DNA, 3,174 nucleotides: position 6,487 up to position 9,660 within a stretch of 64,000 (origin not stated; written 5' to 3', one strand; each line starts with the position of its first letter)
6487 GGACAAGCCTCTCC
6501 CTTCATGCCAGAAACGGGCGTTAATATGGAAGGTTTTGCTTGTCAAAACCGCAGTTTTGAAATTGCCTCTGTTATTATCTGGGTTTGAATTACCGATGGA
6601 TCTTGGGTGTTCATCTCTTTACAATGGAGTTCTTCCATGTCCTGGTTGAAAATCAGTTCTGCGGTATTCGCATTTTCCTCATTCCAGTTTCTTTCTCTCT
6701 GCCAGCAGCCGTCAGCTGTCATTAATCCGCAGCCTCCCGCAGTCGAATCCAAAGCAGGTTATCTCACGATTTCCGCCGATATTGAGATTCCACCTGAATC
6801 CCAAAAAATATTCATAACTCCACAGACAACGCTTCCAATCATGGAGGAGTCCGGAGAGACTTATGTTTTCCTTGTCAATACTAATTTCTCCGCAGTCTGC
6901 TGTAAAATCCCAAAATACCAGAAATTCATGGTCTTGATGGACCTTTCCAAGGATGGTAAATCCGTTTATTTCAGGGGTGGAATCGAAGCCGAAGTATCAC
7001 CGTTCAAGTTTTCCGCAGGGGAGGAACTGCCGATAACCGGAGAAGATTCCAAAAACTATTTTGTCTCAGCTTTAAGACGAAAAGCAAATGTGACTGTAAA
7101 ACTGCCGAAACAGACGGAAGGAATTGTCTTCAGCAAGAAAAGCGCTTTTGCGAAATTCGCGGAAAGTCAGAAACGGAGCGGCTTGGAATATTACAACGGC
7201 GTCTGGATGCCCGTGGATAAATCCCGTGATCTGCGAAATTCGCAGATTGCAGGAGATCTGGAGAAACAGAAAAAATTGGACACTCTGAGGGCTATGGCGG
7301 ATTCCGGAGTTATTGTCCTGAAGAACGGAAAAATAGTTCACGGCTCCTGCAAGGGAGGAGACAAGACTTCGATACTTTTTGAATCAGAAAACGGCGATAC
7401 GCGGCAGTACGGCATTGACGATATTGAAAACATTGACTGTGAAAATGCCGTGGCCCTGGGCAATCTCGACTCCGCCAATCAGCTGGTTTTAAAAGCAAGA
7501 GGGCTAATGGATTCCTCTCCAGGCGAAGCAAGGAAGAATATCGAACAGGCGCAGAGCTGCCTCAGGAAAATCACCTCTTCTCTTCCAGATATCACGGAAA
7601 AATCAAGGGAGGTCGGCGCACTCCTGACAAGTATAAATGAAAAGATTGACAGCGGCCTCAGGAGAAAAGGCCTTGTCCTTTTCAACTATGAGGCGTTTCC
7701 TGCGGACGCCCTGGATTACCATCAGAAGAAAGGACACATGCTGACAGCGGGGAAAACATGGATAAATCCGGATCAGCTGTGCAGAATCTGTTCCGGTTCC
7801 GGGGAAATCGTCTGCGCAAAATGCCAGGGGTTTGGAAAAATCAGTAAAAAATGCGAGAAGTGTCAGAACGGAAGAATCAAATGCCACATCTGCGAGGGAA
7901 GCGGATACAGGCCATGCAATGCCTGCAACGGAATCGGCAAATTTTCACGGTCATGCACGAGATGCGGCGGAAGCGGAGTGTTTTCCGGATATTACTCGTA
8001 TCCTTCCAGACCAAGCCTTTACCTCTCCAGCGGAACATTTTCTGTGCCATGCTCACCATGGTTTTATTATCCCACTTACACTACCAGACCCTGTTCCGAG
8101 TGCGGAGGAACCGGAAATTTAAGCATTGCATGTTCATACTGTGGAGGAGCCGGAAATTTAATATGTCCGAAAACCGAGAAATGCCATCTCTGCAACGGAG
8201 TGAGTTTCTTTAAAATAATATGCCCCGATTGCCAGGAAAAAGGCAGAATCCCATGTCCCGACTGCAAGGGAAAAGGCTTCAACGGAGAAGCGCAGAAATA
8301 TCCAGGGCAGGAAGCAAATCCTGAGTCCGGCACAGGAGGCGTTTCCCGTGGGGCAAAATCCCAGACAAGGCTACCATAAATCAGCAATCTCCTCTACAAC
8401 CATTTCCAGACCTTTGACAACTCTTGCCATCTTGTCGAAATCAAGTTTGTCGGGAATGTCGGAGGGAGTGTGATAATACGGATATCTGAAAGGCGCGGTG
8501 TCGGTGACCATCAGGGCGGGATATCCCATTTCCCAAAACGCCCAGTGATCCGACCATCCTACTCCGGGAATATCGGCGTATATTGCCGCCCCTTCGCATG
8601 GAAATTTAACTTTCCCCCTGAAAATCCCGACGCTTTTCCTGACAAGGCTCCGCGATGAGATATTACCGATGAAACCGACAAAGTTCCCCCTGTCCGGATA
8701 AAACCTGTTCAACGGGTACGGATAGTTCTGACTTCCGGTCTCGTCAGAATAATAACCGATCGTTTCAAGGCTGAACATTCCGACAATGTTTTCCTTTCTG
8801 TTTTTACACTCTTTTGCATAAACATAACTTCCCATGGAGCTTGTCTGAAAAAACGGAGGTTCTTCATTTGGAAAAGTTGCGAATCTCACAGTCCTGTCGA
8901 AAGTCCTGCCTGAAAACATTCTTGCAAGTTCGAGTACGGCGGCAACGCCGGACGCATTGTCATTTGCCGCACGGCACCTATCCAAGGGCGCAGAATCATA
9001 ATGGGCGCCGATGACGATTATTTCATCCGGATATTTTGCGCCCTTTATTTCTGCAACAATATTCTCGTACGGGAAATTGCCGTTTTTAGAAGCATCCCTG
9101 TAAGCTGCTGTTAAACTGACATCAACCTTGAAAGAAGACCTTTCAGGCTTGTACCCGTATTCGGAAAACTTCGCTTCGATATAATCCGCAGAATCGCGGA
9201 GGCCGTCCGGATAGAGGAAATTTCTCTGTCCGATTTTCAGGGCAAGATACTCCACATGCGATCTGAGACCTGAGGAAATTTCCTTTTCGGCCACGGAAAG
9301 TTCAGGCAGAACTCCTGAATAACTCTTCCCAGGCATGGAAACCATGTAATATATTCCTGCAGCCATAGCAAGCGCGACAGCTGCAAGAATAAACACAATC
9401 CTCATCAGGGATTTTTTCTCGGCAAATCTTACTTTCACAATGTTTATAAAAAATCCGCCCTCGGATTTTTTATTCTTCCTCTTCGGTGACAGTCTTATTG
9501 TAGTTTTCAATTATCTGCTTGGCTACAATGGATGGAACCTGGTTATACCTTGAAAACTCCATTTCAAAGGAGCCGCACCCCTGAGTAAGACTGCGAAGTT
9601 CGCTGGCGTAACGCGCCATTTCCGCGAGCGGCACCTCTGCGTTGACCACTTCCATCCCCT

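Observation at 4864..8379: GAF-PP2C phosphatase followed by an exported protein carrying 11 DnaJ-type CxxCxGxG motifs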

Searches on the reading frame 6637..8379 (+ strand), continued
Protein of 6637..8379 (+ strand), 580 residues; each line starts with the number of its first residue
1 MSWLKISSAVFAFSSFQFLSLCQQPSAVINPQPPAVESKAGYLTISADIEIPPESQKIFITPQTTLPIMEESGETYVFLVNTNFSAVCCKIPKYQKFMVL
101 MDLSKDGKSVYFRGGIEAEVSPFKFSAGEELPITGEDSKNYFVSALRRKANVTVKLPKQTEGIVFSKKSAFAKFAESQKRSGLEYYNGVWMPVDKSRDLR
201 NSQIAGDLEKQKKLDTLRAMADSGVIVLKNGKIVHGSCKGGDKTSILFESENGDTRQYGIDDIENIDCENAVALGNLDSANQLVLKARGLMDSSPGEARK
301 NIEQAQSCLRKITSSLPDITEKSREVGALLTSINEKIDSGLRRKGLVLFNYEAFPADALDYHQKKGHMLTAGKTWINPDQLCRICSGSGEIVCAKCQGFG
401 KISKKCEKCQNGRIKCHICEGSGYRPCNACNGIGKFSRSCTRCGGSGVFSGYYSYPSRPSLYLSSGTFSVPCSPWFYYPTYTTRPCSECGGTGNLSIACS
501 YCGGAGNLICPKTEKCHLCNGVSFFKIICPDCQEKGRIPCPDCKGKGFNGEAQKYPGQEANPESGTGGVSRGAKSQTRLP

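Call 37: search_protein_families(library=pfam, proteins=[L013:3700-4989:+, L013:4995-5915:-, L013:7643-8290:+, L014:4523-5323:-, L014:5320-5727:-, L014:7600-8958:-, L015:152-2164:+, L015:4828-5586:+, L016:818-2338:+, L016:4274-5668:+], max_evalue=0.001)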
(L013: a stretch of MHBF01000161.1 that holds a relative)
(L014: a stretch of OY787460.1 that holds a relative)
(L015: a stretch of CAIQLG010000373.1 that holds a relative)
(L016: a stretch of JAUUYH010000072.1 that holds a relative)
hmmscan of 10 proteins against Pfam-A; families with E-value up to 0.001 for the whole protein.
L013:3700-4989:+ (429 aa): 0 families

L013:4995-5915:- (306 aa): 1 family
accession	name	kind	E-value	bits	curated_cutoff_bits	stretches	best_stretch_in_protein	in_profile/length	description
PF00459.30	Inositol_P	-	1.1e-21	78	27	1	38-264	15-245/271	Inositol monophosphatase family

L013:7643-8290:+ (215 aa): 2 families
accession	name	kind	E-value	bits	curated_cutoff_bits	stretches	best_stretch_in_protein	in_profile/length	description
PF02834.22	LigT_PEase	-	5e-24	84.7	23.3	2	123-198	9-86/87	LigT like Phosphoesterase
PF13563.12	2_5_RNA_ligase2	-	2.5e-09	37.8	27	1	60-161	20-120/152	2'-5' RNA ligase superfamily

L014:4523-5323:- (266 aa): 1 family
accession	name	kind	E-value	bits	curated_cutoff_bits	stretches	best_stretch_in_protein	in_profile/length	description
PF03306.18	AAL_decarboxy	-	1.3e-81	273.5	25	1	38-254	2-218/219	Alpha-acetolactate decarboxylase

L014:5320-5727:- (135 aa): 2 families
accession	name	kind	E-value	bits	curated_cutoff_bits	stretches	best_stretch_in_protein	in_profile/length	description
PF13581.12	HATPase_c_2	-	3.4e-26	92.2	27.4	1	7-132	2-127/127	Histidine kinase-like ATPase domain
PF02518.31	HATPase_c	-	0.00058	20.7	26.4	1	39-117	8-87/111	Histidine kinase-, DNA gyrase B-, and HSP90-like ATPase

L014:7600-8958:- (452 aa): 3 families
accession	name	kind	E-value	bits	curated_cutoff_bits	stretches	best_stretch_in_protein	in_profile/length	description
PF03572.23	Peptidase_S41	-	6.8e-31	107.5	24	1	267-426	2-165/165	Peptidase family S41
PF13180.12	PDZ_2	-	1e-05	26.2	27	1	152-235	3-79/80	PDZ domain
PF17820.7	PDZ_6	-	2.2e-05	24.5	27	1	167-193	4-30/54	PDZ domain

L015:152-2164:+ (670 aa): 2 families
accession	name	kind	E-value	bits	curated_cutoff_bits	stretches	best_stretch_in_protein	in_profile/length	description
PF18888.5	DUF5650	-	5.8e-54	180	25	4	50-103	1-54/55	Repeat of unknown function (DUF5650)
PF07523.18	Big_3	-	6.7e-08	33.1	21.2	0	265-312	2-49/68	Bacterial Ig-like domain (group 3)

L015:4828-5586:+ (252 aa): 1 family
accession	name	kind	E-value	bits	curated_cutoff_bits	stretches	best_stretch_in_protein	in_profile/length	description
PF01261.30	AP_endonuc_2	-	1.2e-13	51.8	31.1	1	27-231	1-230/249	Xylose isomerase-like TIM barrel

L016:818-2338:+ (506 aa): 1 family
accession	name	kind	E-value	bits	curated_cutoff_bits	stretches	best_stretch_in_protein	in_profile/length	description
PF02386.22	TrkH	-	1.2e-63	215.7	27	1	47-500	11-491/502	Cation transport protein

L016:4274-5668:+ (464 aa): 3 families
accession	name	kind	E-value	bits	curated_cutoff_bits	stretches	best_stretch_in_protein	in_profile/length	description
PF01171.26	ATP_bind_3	-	3.5e-45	154.4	27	1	20-200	1-181/182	PP-loop family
PF11734.13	TilS_C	-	3e-08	33.3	22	1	380-449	1-69/74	TilS substrate C-terminal domain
PF06508.19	QueC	-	3.6e-05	23.8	22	1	23-106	4-80/210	Queuosine biosynthesis protein QueC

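Call 38: search_protein_families(library=pfam, proteins=[L017:108-1649:+, L017:1701-2564:-, L017:4329-4775:+, L018:1078-1875:-, L018:1893-2975:-, L019:3298-3756:+, L019:5063-5497:-, L019:5566-6069:-, L014:2589-4394:-, L014:8955-9713:-], max_evalue=0.001)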
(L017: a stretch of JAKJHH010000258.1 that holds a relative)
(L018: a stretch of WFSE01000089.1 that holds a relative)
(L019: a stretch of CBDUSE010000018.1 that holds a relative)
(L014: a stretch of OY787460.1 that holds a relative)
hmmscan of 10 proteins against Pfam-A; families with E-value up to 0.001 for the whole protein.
L017:108-1649:+ (513 aa): 1 family
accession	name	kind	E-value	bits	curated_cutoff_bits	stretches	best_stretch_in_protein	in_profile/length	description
PF03629.24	SASA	-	2.1e-09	37.8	24.8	1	74-184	119-224/226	Carbohydrate esterase, sialic acid-specific acetylesterase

L017:1701-2564:- (287 aa): 1 family
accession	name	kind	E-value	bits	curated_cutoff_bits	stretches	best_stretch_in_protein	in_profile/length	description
PF00459.30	Inositol_P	-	2.7e-21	76.7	27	1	11-225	11-229/271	Inositol monophosphatase family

L017:4329-4775:+ (148 aa): 1 family
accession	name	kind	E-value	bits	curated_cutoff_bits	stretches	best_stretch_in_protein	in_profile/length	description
PF02470.25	MlaD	-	1.1e-11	45.2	25.1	1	33-109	2-81/81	MlaD protein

L018:1078-1875:- (265 aa): 1 family
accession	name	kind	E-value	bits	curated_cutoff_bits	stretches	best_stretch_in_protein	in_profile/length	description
PF07661.19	MORN_2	-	5.5e-05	23.4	29.6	0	232-253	1-22/22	MORN repeat variant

L018:1893-2975:- (360 aa): 0 families

L019:3298-3756:+ (152 aa): 0 families

L019:5063-5497:- (144 aa): 0 families

L019:5566-6069:- (167 aa): 0 families

L014:2589-4394:- (601 aa): 6 families
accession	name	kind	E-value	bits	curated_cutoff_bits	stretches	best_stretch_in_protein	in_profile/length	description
PF00009.33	GTP_EFTU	-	3.7e-56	190.2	26.5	1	3-194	2-187/188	Elongation factor Tu GTP binding domain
PF21018.2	BipA_C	-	3.1e-44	149.7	23.8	1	481-589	1-109/110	TypA/BipA C-terminal domain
PF00679.30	EFG_C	-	2.4e-21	76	27.9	1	394-479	3-88/89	Elongation factor G C-terminus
PF03144.31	GTP_EFTU_D2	-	2.3e-10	41.2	30.3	1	217-287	1-73/73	Elongation factor Tu domain 2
PF01926.29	MMR_HSR1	-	1.3e-06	29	21.9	1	7-128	2-113/113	50S ribosome-binding GTPase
PF22042.2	EF-G_D2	-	4.3e-06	27.2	27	1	211-287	12-82/84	Elongation factor G domain 2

L014:8955-9713:- (252 aa): 1 family
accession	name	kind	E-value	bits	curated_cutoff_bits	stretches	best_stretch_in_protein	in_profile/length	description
PF04788.19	DUF620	-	0.00051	20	22.5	1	63-160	28-124/243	Protein of unknown function (DUF620)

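Call 39: predict_structure(alignment_id=A3)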
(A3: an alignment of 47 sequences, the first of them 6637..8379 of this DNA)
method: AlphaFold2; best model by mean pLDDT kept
length: 580 residues; sequences in the alignment: 47
mean_pLDDT: 88.0   pTM: 0.59
mean pLDDT of the five models: 88.0, 87.2, 86.3, 86.0, 85.9
residues with pLDDT >= 90: 437; 70-90: 82; 50-70: 12; < 50: 49
segments of 3 or more residues with pLDDT < 50: 453-480, 560-580
pLDDT, mean of each block of 10 residues (from residue 1): 74 88 77 93 96 95 95 96 94 94 95 95 95 97 93 96 96 95 94 96 95 96 97 97 95 96 95 97 96 93 96 92 96 95 93 92 92 88 92 93 93 94 93 90 79 44 42 43 77 89 92 93 92 93 91 78 39 37
secondary structure, 60 per line:
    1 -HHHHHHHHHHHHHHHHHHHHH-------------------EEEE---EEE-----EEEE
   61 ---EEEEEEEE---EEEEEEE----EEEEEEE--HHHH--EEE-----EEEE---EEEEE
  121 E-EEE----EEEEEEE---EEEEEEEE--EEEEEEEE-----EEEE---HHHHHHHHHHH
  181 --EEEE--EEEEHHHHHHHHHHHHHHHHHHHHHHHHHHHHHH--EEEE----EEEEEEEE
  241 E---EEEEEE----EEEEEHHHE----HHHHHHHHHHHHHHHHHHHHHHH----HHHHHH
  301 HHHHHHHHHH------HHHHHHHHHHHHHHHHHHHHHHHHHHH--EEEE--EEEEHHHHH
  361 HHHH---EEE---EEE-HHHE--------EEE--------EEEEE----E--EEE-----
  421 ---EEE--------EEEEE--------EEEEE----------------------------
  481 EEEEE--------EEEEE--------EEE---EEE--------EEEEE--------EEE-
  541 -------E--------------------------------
elements in order: H2-22 E42-45 E49-51 E57-60 E64-71 E75-81 E86-92 H95-98 E101-103 E109-112 E116-121 E123-125 E130-136 E140-147 E150-157 E163-166 H170-180 E183-186 E189-192 H193-222 E225-228 E233-241 E245-250 E255-259 H268-290 H295-310 H317-343 E346-349 E352-355 H356-364 E368-370 E374-376 E390-392 E401-405 E413-415 E424-426 E435-439 E448-452 E481-485 E494-498 E507-509 E513-515 E524-528 E537-539

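Call 43: fold_search(model_id=the predicted structure, library=pdb)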
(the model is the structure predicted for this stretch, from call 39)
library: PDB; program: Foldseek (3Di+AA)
matches with E <= 10: 976; with E <= 0.001: 0
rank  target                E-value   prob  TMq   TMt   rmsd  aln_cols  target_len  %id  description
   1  9a7d_A                2.0e-02  0.20  0.09  0.10  30.9       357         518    7  Integrative model of YRVJ-YACD by crosslinking MS and deep learning (released 2024-09-18)
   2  8b9a_H                2.1e-02  0.10  0.08  0.09  23.1       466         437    8  S. cerevisiae replisome + Ctf4, bound by pol alpha primase. Complex engaged with a fork DNA substrate containing a 60  (released 2023-08-09)
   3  3h41                  2.8e-02  0.18  0.07  0.12  20.3       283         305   12  CRYSTAL STRUCTURE OF A NLPC/P60 FAMILY PROTEIN (BCE_2878) FROM BACILLUS CEREUS ATCC 10987 AT 1.79 A RESOLUTION (released 2009-05-05)
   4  2vug_A                5.4e-02  0.15  0.10  0.14  27.3       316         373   10  The structure of an archaeal homodimeric RNA ligase (released 2008-06-03)
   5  7v7f_A                6.1e-02  0.08  0.06  0.04  18.0       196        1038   12  Cryo-EM structure of SARS-CoV-2 S-Kappa variant (B.1.617.1), one RBD-up conformation 2 (released 2021-10-06)
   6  7xn7_W                7.6e-02  0.20  0.11  0.12  18.1       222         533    9  RNA polymerase II elongation complex containing Spt4/5, Elf1, Spt6, Spn1 and Paf1C (released 2022-09-07)
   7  9bei_A                1.1e-01  0.41  0.10  0.25  15.4       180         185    9  Cryo-EM structure of synthetic claudin-4 complex with Clostridium perfringens enterotoxin C-terminal domain, sFab COP- (released 2024-04-24)
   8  5mk8_B                1.1e-01  0.05  0.07  0.08  21.0       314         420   12  Crystal structure of the receptor-binding domain of the FA hybrid Clostridium botulinum neurotoxin (released 2018-03-28)
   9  3hsb_C                1.2e-01  0.99  0.08  0.56   3.0        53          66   26  Crystal structure of YmaH (Hfq) from Bacillus subtilis in complex with an RNA aptamer (released 2010-06-23)
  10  6ekb                  1.2e-01  0.18  0.04  0.22  24.3       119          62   18  Crystal structure of the BSD2 homolog of Arabidopsis thaliana (released 2017-12-06)
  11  8uci_B                1.2e-01  0.13  0.10  0.14  26.6       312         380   10  Thermophilic RNA Ligase from Palaeococcus pacificus K238G + AMP (released 2024-02-21)
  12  4ztd_C                1.2e-01  0.11  0.06  0.11  15.6       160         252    4  Crystal Structure of Human PCNA in complex with a TRAIP peptide (released 2015-12-16)
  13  8uce_B                1.4e-01  0.14  0.11  0.15  26.8       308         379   12  Thermophilic RNA Ligase from Palaeococcus pacificus + AMP (released 2024-02-21)
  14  2ova                  1.5e-01  0.12  0.06  0.17  15.3       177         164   11  X-ray structure of Human Complement Protein C8gamma Y83W Mutant (released 2007-05-22)
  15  3hsb_A                1.6e-01  0.98  0.08  0.56   3.6        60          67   25  Crystal structure of YmaH (Hfq) from Bacillus subtilis in complex with an RNA aptamer (released 2010-06-23)
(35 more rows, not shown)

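Call 44: search_protein_families(library=pfam, alignment_id=A3, max_evalue=0.01)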
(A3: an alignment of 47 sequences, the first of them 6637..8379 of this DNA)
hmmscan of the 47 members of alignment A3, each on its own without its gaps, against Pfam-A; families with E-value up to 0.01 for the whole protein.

A. member 1, window:6637-8379:+ (580 aa): 1 family
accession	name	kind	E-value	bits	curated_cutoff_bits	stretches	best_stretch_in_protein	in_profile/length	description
PF25436.1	BSD2_CRD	-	0.0019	18.8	27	1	527-551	3-27/69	BSD2 cysteine rich domain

B. families by the number of members that match (of 47 scanned): 8 families
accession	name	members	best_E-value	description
PF00684.25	DnaJ_CXXCXGXG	42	1.6e-14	DnaJ central domain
PF25436.1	BSD2_CRD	28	5.5e-08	BSD2 cysteine rich domain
PF23733.2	GRXCR1-2_C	4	1.1e-06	GRXCR1/2, C-terminal domain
PF25112.1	zf-AtTam37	4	6.4e-05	AtTam37 zinc finger region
PF15777.11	Anti-TRAP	4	8e-05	Tryptophan RNA-binding attenuator protein inhibitory protein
PF17302.8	DUF5351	2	0.00025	Family of unknown function (DUF5351)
PF03097.24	BRO1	1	2.5e-05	BRO1-like domain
PF15704.10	Mt_ATP_synt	1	0.008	Mitochondrial ATP synthase subunit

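Call 52: find_homologous_proteins(query=A3, max_evalue=1e-10)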
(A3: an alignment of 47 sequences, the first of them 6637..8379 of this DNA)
Query A3 (47 sequences) (580 aa, profile of the alignment): 20 proteins with E <= 1e-10 among 8000 candidates.
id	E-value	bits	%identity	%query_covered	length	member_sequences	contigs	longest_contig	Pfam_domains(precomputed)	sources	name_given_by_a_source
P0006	1.2e-216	739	70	99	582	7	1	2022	-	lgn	-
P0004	2.2e-216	738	71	100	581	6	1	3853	-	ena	-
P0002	1.3e-214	732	76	100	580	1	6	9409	-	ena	-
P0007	6.0e-213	727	68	100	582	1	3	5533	-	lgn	-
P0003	2.5e-212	725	73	98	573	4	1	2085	-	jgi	-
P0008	4.6e-212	724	69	100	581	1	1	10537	-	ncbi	-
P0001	7.0e-211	720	99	100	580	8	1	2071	-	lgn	-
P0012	8.8e-211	720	55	98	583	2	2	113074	-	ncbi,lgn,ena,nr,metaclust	ncbi:MAG TPA: hypothetical protein DCZ94_14125 [Lentisphaeria bacterium]|nr:MAG: hypothetical protei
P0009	3.4e-209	715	66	100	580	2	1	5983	-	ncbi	ncbi:MAG: hypothetical protein WC637_16475 [Victivallales bacterium]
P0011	4.4e-209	714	56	96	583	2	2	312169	PF00684.26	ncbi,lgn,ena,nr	ncbi:MAG TPA: hypothetical protein DET40_11125 [Lentisphaeria bacterium]|nr:MAG: hypothetical protei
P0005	4.4e-209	714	73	97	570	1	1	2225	-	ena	-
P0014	5.7e-209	714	53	100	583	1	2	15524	-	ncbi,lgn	-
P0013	1.3e-208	713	55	96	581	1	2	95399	PF00684.26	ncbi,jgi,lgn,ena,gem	-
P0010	3.0e-206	705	67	99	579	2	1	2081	-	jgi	-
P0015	1.6e-166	574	58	81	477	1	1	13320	-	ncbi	ncbi:MAG: hypothetical protein WAX69_01790, partial [Victivallales bacterium]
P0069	2.7e-101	358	67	51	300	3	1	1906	PF00684.26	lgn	-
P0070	2.0e-74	270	65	43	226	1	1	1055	PF00684.26,PF25436.1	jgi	jgi:DnaJ-class molecular chaperone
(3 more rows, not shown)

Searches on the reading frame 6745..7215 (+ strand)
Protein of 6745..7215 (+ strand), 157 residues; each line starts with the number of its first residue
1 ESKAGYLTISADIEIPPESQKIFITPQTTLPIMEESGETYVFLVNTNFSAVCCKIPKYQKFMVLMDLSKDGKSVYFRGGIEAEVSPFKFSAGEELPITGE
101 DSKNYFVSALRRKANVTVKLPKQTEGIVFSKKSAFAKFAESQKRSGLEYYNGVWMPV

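Call 48: search_protein_families(library=pfam, proteins=[window:6745-7215:+], max_evalue=1)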
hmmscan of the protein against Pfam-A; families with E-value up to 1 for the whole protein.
window:6745-7215:+ (157 aa): 0 families

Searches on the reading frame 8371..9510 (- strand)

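Call 3: search_protein_families(library=pfam, proteins=[window:8371-9510:-], max_evalue=1)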
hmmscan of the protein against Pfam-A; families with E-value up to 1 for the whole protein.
window:8371-9510:- (379 aa): 4 families
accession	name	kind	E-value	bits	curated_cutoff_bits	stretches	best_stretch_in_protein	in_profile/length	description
PF04389.22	Peptidase_M28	-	1.3e-27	97.3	21.3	1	150-366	1-187/193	Peptidase family M28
PF16254.10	DUF4910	-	0.026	13.8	26.6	1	180-252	81-145/247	Domain of unknown function (DUF4910)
PF01546.33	Peptidase_M20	-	0.034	14.5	24.6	1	182-245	33-92/206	Peptidase family M20/M25/M40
PF01722.23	BolA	-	0.31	11.8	25.7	1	13-54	24-65/76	BolA-like protein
